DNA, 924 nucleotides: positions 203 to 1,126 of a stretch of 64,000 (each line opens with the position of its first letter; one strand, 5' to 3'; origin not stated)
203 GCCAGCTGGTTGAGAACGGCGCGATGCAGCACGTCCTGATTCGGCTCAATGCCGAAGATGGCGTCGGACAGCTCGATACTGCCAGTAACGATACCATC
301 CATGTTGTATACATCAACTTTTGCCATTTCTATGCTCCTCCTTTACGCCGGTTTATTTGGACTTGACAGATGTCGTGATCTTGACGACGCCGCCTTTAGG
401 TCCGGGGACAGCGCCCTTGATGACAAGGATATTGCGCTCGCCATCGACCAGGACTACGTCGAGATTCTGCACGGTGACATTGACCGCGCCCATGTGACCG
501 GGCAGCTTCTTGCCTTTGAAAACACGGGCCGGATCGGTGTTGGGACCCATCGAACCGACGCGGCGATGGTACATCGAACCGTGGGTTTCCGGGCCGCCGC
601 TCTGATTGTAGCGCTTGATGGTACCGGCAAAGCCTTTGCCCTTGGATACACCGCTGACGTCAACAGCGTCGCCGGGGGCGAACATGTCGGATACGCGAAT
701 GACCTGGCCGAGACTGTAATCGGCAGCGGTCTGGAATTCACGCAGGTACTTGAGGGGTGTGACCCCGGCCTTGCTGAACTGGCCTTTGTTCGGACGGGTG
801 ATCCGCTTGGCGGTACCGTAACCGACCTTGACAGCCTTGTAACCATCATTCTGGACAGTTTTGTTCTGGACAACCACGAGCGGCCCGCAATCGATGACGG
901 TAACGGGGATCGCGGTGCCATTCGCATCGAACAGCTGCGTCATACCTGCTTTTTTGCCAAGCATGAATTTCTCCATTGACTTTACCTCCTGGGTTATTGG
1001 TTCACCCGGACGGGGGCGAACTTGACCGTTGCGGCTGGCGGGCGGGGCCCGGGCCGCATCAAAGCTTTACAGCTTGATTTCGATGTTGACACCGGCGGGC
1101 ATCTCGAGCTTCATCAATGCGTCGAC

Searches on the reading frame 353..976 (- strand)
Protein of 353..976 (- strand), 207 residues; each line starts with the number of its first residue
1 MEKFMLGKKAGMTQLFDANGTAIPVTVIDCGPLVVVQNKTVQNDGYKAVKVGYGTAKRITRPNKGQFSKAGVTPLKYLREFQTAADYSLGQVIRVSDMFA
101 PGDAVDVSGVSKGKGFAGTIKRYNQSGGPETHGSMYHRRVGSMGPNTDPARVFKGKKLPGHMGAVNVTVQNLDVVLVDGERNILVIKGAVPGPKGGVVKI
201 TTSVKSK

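Call 37: find_encoding_contigs(protein=window:353-976:-, flank=10000, max_places=2)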
Protein window:353-976:- (207 aa): 10 contigs read that carry it; 2 places shown.
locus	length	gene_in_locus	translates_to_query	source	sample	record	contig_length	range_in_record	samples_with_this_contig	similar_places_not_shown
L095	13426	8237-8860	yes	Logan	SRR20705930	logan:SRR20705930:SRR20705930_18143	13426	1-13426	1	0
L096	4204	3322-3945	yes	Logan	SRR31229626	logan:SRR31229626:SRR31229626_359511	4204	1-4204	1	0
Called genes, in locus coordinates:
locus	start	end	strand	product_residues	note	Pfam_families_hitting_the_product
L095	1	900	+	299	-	?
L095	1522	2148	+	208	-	PF01522:Polysacc_deac_1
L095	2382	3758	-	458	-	PF00079:Serpin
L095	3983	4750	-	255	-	PF06966:DUF1295 (faint), PF04140:ICMT (weak), PF04191:PEMT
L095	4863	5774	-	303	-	PF00174:Oxidored_molyb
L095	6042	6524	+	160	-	PF12675:DUF3795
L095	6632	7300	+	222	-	PF20334:DUF6629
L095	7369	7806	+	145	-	-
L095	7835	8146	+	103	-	PF00338:Ribosomal_S10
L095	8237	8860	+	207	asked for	PF00297:Ribosomal_L3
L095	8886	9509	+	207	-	PF00573:Ribosomal_L4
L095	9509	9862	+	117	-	PF00276:Ribosomal_L23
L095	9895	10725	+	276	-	PF00181:Ribosomal_L2_N, PF03947:Ribosomal_L2_C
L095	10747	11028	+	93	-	PF00203:Ribosomal_S19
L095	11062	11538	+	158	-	PF00237:Ribosomal_L22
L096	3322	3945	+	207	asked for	PF00297:Ribosomal_L3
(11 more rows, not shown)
